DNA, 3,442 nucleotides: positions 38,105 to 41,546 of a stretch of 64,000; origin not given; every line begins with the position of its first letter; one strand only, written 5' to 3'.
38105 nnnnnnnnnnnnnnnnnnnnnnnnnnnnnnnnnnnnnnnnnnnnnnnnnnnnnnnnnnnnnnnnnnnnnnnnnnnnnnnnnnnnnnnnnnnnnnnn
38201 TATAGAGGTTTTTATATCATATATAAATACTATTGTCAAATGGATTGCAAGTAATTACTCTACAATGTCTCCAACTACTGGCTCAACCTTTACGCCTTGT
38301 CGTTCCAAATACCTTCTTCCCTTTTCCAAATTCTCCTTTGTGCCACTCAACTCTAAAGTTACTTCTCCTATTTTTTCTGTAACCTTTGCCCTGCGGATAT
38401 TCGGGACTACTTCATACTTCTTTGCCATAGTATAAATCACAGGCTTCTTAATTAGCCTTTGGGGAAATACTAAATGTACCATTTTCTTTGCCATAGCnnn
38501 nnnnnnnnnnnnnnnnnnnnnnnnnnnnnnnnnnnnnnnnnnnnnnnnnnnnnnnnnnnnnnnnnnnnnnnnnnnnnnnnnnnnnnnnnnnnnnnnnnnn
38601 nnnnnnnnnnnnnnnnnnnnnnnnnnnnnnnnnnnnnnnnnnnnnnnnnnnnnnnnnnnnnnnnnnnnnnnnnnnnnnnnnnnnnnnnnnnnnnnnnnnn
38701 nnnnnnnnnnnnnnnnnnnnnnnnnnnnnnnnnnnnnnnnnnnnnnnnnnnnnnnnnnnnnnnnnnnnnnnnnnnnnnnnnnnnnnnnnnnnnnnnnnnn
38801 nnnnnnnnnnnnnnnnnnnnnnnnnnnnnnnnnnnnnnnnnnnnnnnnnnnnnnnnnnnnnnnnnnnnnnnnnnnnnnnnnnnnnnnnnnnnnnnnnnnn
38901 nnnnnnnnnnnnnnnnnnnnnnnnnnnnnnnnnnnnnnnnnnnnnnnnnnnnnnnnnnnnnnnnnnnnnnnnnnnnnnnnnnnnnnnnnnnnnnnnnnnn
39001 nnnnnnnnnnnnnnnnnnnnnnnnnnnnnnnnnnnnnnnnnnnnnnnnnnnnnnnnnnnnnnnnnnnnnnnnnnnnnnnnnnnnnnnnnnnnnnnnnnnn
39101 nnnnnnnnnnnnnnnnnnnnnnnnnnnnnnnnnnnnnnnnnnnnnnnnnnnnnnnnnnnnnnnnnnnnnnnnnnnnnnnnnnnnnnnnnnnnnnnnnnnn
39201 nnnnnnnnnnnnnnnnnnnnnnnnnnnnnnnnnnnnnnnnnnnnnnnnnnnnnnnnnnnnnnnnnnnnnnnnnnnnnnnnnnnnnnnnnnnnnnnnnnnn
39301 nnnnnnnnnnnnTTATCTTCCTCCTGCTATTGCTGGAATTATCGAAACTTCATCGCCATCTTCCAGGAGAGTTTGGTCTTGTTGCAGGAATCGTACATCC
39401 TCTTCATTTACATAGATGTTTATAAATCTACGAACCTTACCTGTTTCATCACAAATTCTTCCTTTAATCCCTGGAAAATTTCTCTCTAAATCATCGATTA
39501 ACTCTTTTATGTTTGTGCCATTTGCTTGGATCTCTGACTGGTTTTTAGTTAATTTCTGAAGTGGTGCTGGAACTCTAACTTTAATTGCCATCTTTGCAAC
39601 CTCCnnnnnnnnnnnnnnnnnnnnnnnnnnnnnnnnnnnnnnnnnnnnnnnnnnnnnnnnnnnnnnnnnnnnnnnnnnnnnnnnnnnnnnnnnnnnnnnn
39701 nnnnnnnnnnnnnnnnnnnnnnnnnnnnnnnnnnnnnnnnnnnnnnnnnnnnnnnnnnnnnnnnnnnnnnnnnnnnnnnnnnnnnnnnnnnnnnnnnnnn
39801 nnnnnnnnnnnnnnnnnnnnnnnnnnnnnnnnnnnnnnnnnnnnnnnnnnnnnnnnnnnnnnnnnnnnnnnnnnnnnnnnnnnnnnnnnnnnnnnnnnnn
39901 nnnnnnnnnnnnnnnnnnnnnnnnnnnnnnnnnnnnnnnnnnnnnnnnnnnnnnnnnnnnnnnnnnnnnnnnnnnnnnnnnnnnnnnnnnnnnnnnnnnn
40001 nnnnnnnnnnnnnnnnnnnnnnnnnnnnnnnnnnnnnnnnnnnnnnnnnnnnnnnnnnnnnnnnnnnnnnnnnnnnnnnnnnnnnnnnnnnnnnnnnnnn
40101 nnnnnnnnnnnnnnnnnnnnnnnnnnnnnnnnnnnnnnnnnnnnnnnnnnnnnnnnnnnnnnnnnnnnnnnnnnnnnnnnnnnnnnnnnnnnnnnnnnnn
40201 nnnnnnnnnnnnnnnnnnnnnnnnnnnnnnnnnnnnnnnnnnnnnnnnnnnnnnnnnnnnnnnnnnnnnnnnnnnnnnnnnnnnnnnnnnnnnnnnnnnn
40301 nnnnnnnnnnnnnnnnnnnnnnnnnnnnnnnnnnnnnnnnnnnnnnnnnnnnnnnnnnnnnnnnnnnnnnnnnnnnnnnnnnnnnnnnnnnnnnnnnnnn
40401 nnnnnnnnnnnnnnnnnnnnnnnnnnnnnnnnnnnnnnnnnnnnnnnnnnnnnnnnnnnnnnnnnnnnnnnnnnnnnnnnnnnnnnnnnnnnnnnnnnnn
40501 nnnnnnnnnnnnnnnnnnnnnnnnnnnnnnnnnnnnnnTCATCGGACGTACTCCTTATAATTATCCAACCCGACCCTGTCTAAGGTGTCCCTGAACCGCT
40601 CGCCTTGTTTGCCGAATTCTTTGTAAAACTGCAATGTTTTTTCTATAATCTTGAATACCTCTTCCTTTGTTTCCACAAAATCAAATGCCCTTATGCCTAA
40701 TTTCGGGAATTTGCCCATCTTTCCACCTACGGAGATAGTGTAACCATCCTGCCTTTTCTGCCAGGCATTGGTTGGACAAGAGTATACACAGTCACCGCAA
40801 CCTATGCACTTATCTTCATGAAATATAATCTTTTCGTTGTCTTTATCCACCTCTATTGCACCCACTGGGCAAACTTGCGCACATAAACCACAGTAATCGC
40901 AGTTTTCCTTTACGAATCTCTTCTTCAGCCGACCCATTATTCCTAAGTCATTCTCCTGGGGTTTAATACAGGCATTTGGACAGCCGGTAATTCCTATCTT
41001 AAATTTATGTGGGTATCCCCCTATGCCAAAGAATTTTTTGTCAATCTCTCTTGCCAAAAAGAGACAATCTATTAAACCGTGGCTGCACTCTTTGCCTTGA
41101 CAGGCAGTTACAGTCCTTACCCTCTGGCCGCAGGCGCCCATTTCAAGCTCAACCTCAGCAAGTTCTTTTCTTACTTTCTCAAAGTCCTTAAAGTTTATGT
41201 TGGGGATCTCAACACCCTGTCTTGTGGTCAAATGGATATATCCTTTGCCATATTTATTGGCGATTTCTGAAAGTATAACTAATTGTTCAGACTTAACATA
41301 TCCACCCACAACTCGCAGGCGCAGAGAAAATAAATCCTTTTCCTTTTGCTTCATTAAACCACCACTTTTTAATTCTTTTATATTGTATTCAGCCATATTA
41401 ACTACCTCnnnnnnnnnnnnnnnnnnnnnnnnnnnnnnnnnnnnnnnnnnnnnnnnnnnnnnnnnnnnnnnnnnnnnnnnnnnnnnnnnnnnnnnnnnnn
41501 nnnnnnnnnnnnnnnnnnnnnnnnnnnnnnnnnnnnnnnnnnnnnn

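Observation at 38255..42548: ThiS-CysK fusion with stand-alone MoaD-like carrier, E1 (MoeB), TusA, small sulfite-reductase-like protein and a distal JAMM protease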

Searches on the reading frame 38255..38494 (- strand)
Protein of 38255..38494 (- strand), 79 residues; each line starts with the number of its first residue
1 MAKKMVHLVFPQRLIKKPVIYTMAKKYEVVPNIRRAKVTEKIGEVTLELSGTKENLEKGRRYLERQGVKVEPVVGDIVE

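Call 3: search_protein_families(library=pfam, proteins=[window:38255-38494:-], max_evalue=0.01)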
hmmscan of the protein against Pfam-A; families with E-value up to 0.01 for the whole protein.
window:38255-38494:- (79 aa): 1 family
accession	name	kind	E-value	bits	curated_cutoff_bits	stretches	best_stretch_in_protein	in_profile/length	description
PF09383.16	NIL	-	4e-16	59.1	24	1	5-71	2-72/73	NIL domain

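Call 5: search_protein_families(library=ncbifam, proteins=[window:38255-38494:-], max_evalue=0.001)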
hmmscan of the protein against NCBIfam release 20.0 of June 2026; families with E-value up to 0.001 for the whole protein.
window:38255-38494:- (79 aa): 1 family
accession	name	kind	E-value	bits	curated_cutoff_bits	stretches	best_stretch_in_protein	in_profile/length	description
TIGR02314.1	ABC_MetN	equivalog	6.6e-05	22.1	499.7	1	4-73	267-339/343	methionine ABC transporter ATP-binding protein MetN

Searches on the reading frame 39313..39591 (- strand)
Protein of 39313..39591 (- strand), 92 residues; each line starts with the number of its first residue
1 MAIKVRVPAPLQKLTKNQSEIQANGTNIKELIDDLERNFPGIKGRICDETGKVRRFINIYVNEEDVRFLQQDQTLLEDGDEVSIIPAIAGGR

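Call 3: search_protein_families(library=pfam, proteins=[window:39313-39591:-], max_evalue=0.01)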
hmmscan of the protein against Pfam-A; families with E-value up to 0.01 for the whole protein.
window:39313-39591:- (92 aa): 2 families
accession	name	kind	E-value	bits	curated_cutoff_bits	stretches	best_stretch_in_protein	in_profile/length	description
PF02597.26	ThiS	-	1.9e-18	67.2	22.5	1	5-91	1-76/76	ThiS family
PF09138.17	Urm1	-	2e-05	25.4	21.8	1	16-91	21-96/96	Urm1 (Ubiquitin related modifier)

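Call 5: search_protein_families(library=ncbifam, proteins=[window:39313-39591:-], max_evalue=0.001)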
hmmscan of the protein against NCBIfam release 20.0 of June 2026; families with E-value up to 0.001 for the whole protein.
window:39313-39591:- (92 aa): 4 families
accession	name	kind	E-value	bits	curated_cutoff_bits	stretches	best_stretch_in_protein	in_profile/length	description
TIGR01687.1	moaD_arch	subfamily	1.7e-14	54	49.5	1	3-91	1-88/88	MoaD family protein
NF041918.1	SAMP1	equivalog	1.9e-14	53.9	60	1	4-91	2-91/91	ubiquitin-like small modifier protein 1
NF053661.1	Urm1_like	equivalog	4.1e-08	33.3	70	1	4-91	1-79/79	Urm1-like protein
TIGR01682.1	moaD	equivalog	3.5e-06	27.8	66.15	1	13-91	11-80/80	molybdopterin converting factor subunit 1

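Call 65: search_solved_structures(query=window:39316-39591:-, max_evalue=1, show_alignments=1)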
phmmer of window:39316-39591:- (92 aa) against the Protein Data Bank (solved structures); distinct sequences matched with E-value up to 1: 22.
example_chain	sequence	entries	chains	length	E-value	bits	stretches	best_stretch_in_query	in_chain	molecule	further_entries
3dwg_C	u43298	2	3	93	6e-20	74.1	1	2-91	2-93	9.5 kDa culture filtrate antigen cfp10A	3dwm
4n6e_B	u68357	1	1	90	1.1e-19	73.3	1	1-91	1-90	ThiS/MoaD family protein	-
2m19_A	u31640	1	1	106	7.7e-08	35.4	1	27-91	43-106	Molybdopterin converting factor subunit 1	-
1v8c_A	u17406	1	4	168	4.9e-07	32.8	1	5-91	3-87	MoaD related protein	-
2l52_A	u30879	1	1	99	3.2e-06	30.2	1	3-91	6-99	METHANOSARCINA ACETIVORANS SAMP1 HOMOLOG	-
1vjk_A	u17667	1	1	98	0.0018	21.4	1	4-91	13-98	molybdopterin converting factor, subunit 1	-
2g1e_A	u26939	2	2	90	0.0033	20.6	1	3-91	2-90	hypothetical protein Ta0895 | Putative uncharacterized protein Ta0895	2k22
2k9x_A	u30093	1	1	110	0.0091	19.2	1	21-91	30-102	Uncharacterized protein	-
6tzx_A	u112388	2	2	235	0.19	15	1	13-49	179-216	tRNA ligase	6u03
1tua_A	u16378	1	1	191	0.23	14.8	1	26-58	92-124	Hypothetical protein APE0754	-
4wwm_A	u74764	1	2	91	0.29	14.4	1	29-91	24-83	Uncharacterized protein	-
2l83_A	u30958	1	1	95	0.29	14.4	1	26-91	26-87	Small archaeal modifier protein 1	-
3po0_A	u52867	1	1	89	0.34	14.2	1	26-91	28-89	Small archaeal modifier protein 1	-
4hro_A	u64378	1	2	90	0.35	14.1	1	26-91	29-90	Small archaeal modifier protein 1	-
6tzo_A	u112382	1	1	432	0.4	14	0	13-49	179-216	tRNA ligase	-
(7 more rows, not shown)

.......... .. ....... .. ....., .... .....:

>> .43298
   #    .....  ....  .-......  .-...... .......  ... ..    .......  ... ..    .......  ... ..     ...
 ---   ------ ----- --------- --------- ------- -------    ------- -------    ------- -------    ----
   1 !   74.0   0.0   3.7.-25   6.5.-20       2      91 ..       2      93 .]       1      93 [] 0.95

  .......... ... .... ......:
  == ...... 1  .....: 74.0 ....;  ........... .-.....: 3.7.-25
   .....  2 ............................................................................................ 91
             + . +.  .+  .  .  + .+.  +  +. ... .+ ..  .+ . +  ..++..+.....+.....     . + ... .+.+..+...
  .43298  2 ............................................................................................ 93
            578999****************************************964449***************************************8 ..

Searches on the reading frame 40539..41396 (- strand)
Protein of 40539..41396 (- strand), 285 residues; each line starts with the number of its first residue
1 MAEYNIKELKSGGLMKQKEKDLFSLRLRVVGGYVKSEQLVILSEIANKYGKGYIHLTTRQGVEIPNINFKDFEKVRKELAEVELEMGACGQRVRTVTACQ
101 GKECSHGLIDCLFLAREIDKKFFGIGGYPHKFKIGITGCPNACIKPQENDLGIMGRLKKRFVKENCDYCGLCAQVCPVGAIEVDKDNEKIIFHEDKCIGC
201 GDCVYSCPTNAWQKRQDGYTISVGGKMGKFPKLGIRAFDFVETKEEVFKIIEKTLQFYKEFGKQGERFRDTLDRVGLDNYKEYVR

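Call 3: search_protein_families(library=pfam, proteins=[window:40539-41396:-], max_evalue=0.01)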
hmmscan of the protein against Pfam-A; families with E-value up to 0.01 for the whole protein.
window:40539-41396:- (285 aa): 16 families
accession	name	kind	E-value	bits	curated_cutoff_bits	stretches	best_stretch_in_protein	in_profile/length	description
PF01077.27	NIR_SIR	-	2e-30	105.8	27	1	89-284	1-150/158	Nitrite and sulphite reductase 4Fe-4S domain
PF03460.22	NIR_SIR_ferr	-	6.7e-20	71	24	1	16-82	2-69/69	Nitrite/Sulfite reductase ferredoxin-like half domain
PF00037.32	Fer4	-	1.7e-14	53.3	21.1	2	191-211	2-22/24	4Fe-4S binding domain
PF12838.12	Fer4_7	-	9.4e-14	52.1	27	2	165-211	1-52/52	4Fe-4S dicluster domain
PF13237.11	Fer4_10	-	1.1e-13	51.3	25.5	3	160-208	3-53/53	4Fe-4S dicluster domain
PF13187.11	Fer4_9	-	1.8e-13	50.7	27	3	165-211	1-51/52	4Fe-4S dicluster domain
PF14697.11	Fer4_21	-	3.4e-10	40.4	35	2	134-182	9-58/59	4Fe-4S dicluster domain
PF12837.12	Fer4_6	-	6.5e-10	38.9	25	2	194-212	6-24/24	4Fe-4S binding domain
PF12797.12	Fer4_2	-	7.1e-09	35.5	24.5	1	189-209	2-22/22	4Fe-4S binding domain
PF25160.1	LdpA_Fe-S-bd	-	3.6e-07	30.3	27.6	2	172-213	9-44/49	LdpA Fe-S cluster-binding domain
PF13484.11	Fer4_16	-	1.4e-06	29.4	30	1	165-184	1-20/66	4Fe-4S double cluster binding domain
PF13183.11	Fer4_8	-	1.1e-05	26.2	27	0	195-213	3-21/68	4Fe-4S dicluster domain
PF12798.12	Fer4_3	-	1.4e-05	26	27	2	166-180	1-15/15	4Fe-4S binding domain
PF17179.9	Fer4_22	-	0.00034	21.9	27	0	196-210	1-15/95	4Fe-4S dicluster domain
PF12800.12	Fer4_4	-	0.003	18.2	24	1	195-209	2-16/17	4Fe-4S binding domain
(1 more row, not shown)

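Call 5: search_protein_families(library=ncbifam, proteins=[window:40539-41396:-], max_evalue=0.001)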
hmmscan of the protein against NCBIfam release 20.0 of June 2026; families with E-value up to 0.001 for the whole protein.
window:40539-41396:- (285 aa): 90 families (the best 25 are shown)
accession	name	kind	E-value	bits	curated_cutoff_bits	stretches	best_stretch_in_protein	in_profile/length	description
TIGR02912.1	sulfite_red_C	equivalog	4.8e-52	176.9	324.1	1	5-283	3-295/314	sulfite reductase subunit C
TIGR02066.1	dsrB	equivalog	3.8e-29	101.8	341.5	1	33-284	40-311/341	dissimilatory-type sulfite reductase subunit beta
TIGR02374.1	nitri_red_nirB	equivalog_domain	4.2e-26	91.6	578.35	2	22-155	559-692/794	nitrite reductase large subunit NirB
TIGR02064.1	dsrA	equivalog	2e-25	89.5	392.85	1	29-282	89-364/402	dissimilatory-type sulfite reductase subunit alpha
NF010029.0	PRK13504.1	equivalog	6.5e-20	71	457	1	19-102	76-160/575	NADPH-dependent assimilatory sulfite reductase hemoprotein subunit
NF007125.0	PRK09566.1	equivalog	2.4e-19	69.2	594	1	12-159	311-458/513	ferredoxin--nitrite reductase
NF007126.0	PRK09567.1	equivalog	3.3e-19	68.5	523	1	20-153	114-252/595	NirA family protein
NF011565.0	PRK14989.1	subfamily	9.7e-15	53.7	883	1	21-174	563-715/847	nitrite reductase large subunit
TIGR02042.1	sir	equivalog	1.6e-14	52.9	731.5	1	17-99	63-147/581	sulfite reductase, ferredoxin dependent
TIGR02041.1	CysI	equivalog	4.3e-13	48.6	756.55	1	22-98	61-138/541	assimilatory sulfite reductase (NADPH) hemoprotein subunit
TIGR02435.1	CobG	equivalog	6.1e-12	45.2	234.8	1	25-119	20-115/388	precorrin-3B synthase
NF038196.1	ferrodoxin_EFR1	subfamily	4.9e-11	43.1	75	1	158-214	178-231/242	EFR1 family ferrodoxin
NF058577.1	FdxA_fam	equivalog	8.7e-11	41.9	65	1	162-211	5-52/52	4Fe-4S ferredoxin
NF006221.0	PRK08348.1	subfamily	1.1e-10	41.3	124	1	160-217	40-97/136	NADH-plastoquinone oxidoreductase subunit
NF009053.0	PRK12387.1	subfamily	2.1e-09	37.4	204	1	117-193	24-102/180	formate hydrogenlyase complex iron-sulfur subunit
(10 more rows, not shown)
